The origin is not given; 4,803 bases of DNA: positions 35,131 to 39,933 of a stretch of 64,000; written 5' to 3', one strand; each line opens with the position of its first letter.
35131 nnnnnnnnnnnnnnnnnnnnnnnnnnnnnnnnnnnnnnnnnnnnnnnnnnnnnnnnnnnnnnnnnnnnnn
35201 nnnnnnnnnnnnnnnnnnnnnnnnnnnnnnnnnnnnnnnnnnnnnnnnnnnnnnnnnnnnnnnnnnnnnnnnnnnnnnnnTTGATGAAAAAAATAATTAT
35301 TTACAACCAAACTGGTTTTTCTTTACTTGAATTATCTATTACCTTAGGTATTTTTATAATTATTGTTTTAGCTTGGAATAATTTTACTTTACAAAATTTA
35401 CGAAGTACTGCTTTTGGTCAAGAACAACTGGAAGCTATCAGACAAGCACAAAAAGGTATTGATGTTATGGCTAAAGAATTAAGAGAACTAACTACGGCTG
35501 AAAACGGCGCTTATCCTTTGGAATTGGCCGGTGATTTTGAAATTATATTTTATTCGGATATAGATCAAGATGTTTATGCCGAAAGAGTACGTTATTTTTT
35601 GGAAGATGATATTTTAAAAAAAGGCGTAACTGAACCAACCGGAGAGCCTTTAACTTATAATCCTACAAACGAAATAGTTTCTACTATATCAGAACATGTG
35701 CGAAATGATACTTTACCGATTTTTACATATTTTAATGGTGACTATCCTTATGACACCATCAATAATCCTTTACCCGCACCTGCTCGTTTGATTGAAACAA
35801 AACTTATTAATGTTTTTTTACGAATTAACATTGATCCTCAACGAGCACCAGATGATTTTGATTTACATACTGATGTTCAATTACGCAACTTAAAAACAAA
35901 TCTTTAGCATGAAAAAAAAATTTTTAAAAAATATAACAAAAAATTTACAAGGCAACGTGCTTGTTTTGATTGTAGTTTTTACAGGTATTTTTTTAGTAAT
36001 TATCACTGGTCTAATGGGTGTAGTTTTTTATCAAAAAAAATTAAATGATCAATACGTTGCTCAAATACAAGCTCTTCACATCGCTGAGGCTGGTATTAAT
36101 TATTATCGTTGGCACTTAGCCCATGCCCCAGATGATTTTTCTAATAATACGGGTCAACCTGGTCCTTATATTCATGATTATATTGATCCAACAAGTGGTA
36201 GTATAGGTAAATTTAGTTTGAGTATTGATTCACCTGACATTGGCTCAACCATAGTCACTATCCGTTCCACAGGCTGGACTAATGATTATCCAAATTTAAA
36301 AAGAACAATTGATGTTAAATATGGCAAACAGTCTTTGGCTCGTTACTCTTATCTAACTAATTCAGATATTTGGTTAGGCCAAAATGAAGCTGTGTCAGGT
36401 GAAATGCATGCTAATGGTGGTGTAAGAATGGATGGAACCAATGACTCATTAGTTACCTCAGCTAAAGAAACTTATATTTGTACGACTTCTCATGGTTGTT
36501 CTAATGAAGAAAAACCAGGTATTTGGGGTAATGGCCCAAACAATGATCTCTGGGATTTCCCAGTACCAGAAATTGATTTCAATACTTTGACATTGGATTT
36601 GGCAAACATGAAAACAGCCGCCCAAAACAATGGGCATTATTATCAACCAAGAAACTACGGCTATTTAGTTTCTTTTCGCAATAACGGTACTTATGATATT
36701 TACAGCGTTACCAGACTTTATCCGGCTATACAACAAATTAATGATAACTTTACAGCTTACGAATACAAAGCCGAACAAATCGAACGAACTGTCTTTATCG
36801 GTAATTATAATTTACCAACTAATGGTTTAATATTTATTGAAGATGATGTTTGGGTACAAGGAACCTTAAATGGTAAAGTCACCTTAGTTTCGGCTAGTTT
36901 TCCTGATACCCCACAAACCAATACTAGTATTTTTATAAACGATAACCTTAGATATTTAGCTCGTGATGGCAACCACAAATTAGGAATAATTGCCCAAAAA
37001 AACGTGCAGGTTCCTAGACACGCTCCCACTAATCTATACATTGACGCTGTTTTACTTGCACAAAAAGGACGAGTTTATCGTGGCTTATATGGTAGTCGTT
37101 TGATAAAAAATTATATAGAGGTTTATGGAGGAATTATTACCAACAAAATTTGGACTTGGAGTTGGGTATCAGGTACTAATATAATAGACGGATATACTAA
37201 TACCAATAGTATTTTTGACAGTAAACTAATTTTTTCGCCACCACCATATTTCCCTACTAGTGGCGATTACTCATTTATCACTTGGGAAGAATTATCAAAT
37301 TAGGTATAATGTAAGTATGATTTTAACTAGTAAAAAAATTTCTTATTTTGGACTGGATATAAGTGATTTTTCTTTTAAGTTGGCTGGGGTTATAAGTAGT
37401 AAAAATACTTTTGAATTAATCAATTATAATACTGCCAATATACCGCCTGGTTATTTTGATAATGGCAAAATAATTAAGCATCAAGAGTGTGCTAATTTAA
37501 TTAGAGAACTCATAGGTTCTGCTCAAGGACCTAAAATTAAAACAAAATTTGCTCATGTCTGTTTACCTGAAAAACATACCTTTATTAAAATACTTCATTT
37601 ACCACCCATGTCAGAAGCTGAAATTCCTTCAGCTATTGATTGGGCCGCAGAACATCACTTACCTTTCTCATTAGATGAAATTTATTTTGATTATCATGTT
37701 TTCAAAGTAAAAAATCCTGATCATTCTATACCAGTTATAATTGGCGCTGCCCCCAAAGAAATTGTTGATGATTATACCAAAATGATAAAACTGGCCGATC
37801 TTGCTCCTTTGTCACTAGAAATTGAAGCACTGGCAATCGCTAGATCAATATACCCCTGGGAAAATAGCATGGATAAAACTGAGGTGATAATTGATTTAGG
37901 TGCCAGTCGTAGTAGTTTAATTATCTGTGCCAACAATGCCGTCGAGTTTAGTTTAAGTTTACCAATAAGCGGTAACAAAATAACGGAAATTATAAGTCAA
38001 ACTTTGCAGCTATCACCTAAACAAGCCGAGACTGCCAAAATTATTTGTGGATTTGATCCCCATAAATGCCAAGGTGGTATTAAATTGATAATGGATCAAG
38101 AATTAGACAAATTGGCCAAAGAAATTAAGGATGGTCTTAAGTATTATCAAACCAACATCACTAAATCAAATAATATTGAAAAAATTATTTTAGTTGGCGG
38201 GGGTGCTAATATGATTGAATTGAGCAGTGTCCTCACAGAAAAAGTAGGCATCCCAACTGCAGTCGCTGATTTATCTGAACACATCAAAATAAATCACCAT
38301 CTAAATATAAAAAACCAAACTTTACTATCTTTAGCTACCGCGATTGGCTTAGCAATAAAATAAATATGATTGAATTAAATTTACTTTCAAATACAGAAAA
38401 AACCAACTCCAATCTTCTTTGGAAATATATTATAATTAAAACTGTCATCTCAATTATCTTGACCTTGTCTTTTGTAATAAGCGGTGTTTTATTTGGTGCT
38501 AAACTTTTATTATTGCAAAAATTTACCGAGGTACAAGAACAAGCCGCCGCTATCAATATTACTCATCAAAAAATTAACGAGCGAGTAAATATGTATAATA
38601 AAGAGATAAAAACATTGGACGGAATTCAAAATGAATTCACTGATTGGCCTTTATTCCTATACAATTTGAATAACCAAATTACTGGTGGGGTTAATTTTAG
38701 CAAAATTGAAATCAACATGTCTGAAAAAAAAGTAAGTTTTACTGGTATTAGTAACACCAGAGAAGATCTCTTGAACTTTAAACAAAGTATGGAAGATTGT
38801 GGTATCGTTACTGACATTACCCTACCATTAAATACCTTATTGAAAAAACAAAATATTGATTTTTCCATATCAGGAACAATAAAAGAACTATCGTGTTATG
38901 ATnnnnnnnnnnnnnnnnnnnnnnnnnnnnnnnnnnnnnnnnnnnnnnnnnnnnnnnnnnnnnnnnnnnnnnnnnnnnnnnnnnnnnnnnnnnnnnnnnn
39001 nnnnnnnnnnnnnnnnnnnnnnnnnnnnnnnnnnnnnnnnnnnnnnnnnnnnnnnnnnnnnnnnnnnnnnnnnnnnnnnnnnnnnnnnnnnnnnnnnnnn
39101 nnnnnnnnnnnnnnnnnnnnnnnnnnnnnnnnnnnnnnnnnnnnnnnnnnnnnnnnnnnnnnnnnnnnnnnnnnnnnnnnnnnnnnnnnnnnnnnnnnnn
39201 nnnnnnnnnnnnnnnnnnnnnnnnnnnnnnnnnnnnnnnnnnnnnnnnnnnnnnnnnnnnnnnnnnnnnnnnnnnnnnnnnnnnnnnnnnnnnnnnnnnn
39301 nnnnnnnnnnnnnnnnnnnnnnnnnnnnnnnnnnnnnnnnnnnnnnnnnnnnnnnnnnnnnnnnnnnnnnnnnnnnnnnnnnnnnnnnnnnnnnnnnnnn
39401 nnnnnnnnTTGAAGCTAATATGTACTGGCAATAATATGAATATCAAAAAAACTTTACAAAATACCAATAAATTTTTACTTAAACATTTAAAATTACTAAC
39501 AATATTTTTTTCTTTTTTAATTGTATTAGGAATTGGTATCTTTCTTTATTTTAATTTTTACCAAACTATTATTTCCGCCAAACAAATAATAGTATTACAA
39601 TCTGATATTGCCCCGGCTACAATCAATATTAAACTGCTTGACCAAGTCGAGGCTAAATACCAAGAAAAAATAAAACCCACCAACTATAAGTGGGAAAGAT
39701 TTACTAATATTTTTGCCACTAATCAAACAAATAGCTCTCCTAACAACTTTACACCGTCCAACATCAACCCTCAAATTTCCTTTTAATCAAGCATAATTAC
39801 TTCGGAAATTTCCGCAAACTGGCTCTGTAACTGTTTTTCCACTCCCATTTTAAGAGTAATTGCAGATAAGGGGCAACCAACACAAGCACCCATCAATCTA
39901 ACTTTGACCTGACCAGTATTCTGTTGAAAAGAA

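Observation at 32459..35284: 941-aa type IV pilin-like protein carrying lectin-like and propeller-like modules: candidate pilus-borne host adhesin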

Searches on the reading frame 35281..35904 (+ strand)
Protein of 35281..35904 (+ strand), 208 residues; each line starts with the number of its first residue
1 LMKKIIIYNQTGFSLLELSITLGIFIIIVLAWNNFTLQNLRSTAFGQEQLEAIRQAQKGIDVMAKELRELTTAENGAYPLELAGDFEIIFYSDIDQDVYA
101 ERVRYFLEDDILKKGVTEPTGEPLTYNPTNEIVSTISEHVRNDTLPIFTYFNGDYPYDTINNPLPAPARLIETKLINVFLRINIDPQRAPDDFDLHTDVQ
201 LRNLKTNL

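Call 8: search_protein_families(library=pfam, proteins=[window:35281-35904:+], max_evalue=0.1)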
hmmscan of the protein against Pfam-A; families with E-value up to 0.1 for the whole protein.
window:35281-35904:+ (208 aa): 1 family
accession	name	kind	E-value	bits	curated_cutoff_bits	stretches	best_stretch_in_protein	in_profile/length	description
PF07963.17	N_methyl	-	0.0016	18.3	21.2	1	9-31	3-25/27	Prokaryotic N-terminal methylation motif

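Call 55: search_protein_families(library=ncbifam, proteins=[window:35281-35904:+], max_evalue=1)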
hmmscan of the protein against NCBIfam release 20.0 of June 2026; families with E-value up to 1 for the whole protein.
window:35281-35904:+ (208 aa): 5 families
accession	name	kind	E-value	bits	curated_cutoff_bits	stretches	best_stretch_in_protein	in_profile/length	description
NF007848.0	PRK10557.1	equivalog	0.03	13.6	120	1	7-68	7-68/192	prepilin peptidase-dependent protein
TIGR02532.1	IV_pilin_GFxxxE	domain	0.046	13.6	16.3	1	10-25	1-16/24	prepilin-type N-terminal cleavage/methylation domain-containing protein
TIGR01711.1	gspJ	equivalog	0.063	13.1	64.85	1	12-70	2-60/192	type II secretion system minor pseudopilin GspJ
NF007660.0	PRK10332.1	equivalog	0.067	13.7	86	1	7-58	5-56/107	prepilin-type N-terminal cleavage/methylation domain-containing protein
TIGR02599.1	TIGR02599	subfamily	0.13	11.4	256.5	1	12-71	1-60/361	Verru_Chthon cassette protein C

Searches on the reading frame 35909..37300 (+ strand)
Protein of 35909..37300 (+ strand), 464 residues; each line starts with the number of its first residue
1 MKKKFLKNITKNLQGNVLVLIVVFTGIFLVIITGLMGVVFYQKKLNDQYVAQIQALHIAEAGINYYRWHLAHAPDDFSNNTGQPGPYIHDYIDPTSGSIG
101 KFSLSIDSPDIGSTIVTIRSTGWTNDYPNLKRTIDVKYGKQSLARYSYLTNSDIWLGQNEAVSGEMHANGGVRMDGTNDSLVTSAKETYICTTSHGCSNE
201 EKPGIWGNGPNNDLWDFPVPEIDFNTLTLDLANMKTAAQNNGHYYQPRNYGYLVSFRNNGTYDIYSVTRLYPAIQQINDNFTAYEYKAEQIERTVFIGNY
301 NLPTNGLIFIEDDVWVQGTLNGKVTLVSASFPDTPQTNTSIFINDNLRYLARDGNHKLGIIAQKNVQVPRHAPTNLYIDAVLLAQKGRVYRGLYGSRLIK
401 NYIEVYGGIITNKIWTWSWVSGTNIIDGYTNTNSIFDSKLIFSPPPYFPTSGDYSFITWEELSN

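Call 8: search_protein_families(library=pfam, proteins=[window:35909-37300:+], max_evalue=0.1)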
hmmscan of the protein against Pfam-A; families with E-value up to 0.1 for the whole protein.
window:35909-37300:+ (464 aa): 0 families

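Call 51: find_homologous_proteins(query=window:35909-37300:+)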
Query window:35909-37300:+ (464 aa): 1639 proteins with E <= 0.001 among 6182 candidates; the best 120 are listed.
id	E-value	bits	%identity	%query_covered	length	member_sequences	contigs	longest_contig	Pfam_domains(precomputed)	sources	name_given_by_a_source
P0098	0.0e+0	1040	97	100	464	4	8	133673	-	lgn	-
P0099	3.8e-274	928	86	98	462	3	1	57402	-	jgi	-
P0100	1.6e-249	847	77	100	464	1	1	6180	-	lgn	-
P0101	1.3e-237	807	74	98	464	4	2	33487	-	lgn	-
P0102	8.2e-237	805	73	98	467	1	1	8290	-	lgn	-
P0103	8.3e-234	795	73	98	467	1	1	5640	-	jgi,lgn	jgi:hypothetical protein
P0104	2.9e-233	793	72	99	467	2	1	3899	-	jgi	-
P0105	5.9e-230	782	70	97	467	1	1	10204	-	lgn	-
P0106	4.6e-228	776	71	98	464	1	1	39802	-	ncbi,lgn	-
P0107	4.3e-226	769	70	99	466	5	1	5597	-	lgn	-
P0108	4.3e-208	710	64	99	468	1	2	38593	-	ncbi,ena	-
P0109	1.5e-206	705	63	99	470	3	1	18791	-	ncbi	-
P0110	6.4e-203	693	63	100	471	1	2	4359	-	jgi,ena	-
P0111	1.6e-202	692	62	99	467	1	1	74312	-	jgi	-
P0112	2.6e-200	684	63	97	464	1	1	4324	-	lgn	-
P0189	8.5e-143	495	49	97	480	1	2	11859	PF14341.12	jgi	jgi:transposase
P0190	1.5e-142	494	49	97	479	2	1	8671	PF14341.12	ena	-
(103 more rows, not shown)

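Call 55: search_protein_families(library=ncbifam, proteins=[window:35909-37300:+], max_evalue=1)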
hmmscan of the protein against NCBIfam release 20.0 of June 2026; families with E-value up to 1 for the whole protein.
window:35909-37300:+ (464 aa): 2 families
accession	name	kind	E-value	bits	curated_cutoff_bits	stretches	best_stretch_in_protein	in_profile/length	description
NF041013.1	T4P_ComGE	equivalog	0.11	12.6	49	1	11-71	1-61/83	competence type IV pilus minor pilin ComGE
NF011530.0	PRK14968.1-4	equivalog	0.35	10.2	243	0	423-459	88-121/202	putative methyltransferase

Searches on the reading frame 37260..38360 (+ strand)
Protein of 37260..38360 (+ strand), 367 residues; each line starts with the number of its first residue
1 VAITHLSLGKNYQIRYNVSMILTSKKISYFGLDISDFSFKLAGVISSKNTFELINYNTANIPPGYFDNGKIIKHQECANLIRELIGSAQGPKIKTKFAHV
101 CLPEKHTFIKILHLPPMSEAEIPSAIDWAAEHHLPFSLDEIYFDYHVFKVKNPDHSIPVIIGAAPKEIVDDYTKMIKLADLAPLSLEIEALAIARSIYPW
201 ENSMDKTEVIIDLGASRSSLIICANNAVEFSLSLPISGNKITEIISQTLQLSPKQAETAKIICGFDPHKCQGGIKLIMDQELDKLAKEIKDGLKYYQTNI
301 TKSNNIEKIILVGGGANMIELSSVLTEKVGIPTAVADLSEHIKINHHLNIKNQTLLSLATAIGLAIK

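Call 8: search_protein_families(library=pfam, proteins=[window:37260-38360:+], max_evalue=0.1)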
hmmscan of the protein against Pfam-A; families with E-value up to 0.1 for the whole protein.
window:37260-38360:+ (367 aa): 6 families
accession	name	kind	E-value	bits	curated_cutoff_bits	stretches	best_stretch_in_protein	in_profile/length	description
PF11104.14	PilM_2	-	1.1e-42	146.6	27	1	31-367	1-338/340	Type IV pilus assembly protein PilM;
PF14450.12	FtsA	-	3.8e-07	30.9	31.8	1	209-265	1-57/127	Cell division protein FtsA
PF06723.19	MreB_Mbl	-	5.3e-06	25.9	27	1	275-340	243-308/327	MreB/Mbl protein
PF21522.3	MreB-like_C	-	0.002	19.2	27.8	1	274-320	74-118/123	Archaeal actin homologue MreB-like, C-terminal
PF08841.16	DDR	-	0.01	15.3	24.6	0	304-330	273-299/328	Diol dehydratase reactivase ATPase-like domain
PF23907.1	DUF7249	-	0.05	15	27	0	266-310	40-83/93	Family of unknown function (DUF7249)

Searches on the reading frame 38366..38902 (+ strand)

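Call 8: search_protein_families(library=pfam, proteins=[window:38366-38902:+], max_evalue=0.1)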
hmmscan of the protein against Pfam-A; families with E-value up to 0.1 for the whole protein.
window:38366-38902:+ (179 aa): 2 families
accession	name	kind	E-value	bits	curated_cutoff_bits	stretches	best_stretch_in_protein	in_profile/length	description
PF05137.18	PilN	-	0.0036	17.8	22.8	1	98-169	3-75/78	Fimbrial assembly protein (PilN)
PF16417.11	CNOT1_TTP_bind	-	0.0085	15.7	27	1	37-105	96-163/189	CCR4-NOT transcription complex subunit 1 TTP binding domain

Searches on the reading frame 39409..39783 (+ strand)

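Call 8: search_protein_families(library=pfam, proteins=[window:39409-39783:+], max_evalue=0.1)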
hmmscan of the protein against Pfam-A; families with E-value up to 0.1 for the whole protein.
window:39409-39783:+ (125 aa): 1 family
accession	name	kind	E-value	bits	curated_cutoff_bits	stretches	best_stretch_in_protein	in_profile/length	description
PF02109.21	DAD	-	0.026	15.3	27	1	12-89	5-82/109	DAD family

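Call 55: search_protein_families(library=ncbifam, proteins=[window:39409-39783:+], max_evalue=1)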
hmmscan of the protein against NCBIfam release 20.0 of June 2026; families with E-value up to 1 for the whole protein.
window:39409-39783:+ (125 aa): 1 family
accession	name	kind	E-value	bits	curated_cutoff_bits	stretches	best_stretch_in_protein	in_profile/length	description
NF049847.1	FtsL_COG5462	equivalog_domain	0.0098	15.5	50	1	32-77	4-49/85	cell division protein FtsL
